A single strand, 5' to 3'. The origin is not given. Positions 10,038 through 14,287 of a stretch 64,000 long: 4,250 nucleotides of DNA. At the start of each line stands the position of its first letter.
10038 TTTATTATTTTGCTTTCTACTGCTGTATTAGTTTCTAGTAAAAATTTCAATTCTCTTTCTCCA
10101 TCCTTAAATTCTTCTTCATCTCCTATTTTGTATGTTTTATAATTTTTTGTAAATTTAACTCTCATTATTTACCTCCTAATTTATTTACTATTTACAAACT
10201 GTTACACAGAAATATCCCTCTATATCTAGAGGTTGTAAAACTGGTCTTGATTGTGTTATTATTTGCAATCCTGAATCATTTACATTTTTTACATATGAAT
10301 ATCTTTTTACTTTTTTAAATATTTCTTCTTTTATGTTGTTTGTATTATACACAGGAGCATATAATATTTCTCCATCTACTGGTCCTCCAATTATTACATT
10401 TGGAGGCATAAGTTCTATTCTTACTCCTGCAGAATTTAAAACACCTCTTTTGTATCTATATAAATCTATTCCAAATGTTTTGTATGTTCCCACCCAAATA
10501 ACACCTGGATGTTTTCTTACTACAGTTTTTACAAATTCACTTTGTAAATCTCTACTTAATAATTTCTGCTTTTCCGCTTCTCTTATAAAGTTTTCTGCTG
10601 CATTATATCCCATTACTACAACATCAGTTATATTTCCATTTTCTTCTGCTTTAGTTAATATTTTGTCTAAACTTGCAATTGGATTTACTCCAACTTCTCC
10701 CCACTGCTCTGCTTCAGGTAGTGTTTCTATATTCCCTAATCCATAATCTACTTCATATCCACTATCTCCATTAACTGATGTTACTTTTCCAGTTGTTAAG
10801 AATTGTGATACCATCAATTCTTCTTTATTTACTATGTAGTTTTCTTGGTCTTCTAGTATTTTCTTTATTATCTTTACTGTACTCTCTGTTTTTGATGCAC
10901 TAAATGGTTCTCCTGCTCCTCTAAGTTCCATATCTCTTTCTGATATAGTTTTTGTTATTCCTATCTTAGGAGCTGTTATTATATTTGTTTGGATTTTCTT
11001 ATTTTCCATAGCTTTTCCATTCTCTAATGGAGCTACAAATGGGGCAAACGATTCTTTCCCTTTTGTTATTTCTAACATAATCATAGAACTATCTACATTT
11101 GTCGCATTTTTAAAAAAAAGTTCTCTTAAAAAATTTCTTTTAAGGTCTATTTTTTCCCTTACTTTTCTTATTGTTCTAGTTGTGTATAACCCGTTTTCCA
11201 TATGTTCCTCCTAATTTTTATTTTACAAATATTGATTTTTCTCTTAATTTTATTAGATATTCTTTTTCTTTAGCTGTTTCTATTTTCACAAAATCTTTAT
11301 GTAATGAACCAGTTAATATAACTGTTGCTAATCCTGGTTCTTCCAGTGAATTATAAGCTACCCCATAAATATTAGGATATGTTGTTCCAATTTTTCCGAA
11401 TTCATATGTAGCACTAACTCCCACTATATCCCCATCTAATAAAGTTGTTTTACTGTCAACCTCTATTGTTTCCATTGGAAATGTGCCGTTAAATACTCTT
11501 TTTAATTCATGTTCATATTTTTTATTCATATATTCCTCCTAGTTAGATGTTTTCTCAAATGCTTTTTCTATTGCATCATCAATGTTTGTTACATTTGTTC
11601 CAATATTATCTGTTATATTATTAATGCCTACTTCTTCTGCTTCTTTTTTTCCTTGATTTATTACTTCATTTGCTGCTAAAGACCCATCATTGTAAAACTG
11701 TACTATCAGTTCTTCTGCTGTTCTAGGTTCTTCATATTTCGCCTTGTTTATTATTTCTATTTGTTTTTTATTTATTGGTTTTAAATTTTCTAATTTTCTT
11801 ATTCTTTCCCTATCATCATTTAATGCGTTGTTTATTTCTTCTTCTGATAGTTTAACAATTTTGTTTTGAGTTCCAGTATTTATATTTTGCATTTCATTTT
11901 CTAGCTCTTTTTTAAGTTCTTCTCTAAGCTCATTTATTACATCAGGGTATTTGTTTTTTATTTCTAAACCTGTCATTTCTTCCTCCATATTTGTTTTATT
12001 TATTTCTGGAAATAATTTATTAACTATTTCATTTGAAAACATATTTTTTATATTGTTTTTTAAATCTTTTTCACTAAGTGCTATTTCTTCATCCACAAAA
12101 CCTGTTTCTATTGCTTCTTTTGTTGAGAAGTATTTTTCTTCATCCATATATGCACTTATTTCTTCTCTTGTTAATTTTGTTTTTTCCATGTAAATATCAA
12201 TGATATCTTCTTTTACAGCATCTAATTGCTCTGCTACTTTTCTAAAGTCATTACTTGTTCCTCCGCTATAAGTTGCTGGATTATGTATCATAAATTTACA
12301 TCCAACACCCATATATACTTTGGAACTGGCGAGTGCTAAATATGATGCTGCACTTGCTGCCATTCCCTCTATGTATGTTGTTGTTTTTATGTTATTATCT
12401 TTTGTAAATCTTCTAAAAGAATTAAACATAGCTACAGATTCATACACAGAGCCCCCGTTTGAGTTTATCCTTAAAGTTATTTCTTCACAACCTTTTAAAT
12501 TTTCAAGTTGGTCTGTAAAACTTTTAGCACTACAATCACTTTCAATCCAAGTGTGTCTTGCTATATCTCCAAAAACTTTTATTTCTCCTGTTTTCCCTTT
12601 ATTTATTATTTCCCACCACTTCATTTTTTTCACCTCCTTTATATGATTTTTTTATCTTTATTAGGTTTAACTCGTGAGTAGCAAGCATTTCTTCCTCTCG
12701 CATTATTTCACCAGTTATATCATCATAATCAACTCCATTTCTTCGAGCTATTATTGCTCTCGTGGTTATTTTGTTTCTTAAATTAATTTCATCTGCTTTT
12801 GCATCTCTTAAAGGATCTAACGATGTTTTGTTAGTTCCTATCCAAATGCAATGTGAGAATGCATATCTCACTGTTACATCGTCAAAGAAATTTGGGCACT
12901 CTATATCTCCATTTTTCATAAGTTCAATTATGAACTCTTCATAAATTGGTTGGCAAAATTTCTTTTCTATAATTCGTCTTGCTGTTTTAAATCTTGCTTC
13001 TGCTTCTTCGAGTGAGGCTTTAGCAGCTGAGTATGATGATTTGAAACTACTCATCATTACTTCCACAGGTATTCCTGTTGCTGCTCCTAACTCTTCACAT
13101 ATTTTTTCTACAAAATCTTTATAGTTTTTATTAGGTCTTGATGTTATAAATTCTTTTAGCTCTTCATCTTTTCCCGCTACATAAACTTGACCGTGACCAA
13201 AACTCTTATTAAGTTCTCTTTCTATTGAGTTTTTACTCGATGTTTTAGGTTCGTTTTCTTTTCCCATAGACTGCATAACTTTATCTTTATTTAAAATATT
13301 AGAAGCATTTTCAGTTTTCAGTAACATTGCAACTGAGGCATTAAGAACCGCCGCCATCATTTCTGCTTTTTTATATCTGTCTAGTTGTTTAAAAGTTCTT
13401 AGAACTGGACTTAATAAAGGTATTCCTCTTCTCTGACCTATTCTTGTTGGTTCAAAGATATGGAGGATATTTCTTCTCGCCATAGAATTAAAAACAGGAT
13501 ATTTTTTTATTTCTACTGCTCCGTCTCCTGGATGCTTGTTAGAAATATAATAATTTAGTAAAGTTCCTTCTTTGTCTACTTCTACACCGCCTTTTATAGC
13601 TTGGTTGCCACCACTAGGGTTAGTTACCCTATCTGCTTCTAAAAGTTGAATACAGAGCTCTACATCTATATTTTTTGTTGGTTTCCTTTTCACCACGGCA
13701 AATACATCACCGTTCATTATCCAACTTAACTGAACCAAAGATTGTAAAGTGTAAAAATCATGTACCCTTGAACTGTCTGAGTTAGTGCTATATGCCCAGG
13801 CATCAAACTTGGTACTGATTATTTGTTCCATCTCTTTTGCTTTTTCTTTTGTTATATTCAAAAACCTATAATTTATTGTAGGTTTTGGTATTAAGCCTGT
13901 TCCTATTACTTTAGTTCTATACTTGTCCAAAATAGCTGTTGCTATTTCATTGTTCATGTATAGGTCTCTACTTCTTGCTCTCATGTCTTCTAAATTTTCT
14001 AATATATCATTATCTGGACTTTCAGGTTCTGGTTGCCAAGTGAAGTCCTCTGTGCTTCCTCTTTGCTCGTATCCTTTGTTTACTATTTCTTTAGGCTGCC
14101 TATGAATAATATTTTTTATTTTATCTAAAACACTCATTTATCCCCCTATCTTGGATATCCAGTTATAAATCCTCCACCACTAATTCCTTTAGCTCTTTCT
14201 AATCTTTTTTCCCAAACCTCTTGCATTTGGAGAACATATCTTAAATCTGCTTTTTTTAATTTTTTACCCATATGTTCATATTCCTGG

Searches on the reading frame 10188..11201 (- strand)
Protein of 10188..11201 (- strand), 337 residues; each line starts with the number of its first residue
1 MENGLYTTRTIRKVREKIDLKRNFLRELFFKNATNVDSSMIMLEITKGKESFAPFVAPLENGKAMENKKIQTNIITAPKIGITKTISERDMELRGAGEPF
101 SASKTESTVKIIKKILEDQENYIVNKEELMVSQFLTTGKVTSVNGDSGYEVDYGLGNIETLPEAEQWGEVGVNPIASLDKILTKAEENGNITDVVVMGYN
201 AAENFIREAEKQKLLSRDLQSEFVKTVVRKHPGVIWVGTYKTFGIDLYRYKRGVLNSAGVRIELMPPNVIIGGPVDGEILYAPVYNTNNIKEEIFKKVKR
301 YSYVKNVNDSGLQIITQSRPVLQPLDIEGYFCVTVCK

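Call 18: search_protein_families(library=phrogs, proteins=[window:10188-11201:-], max_evalue=0.001)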
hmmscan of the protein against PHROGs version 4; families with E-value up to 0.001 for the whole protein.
window:10188-11201:- (337 aa): 3 families
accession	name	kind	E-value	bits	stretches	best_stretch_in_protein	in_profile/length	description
phrog_29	-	head and packaging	1.5e-44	153.9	1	2-336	25-359/439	major head protein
phrog_6281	-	unknown function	4.7e-15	56.8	1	4-156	2-155/209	-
phrog_2353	-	head and packaging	3e-12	47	1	4-191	2-197/481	major head protein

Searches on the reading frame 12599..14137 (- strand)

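Call 18: search_protein_families(library=phrogs, proteins=[window:12599-14137:-], max_evalue=0.001)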
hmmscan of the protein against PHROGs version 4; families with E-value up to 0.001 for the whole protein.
window:12599-14137:- (512 aa): 4 families
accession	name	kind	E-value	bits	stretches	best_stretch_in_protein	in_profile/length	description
phrog_21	-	head and packaging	5.4e-98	330.3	1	16-491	35-503/1362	portal protein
phrog_537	-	head and packaging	1.1e-29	104.3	1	311-491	26-205/233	portal protein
phrog_3993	-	unknown function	2.6e-05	25.3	1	33-117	37-121/195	-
phrog_12037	-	unknown function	4.8e-05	24.1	1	52-198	58-203/212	-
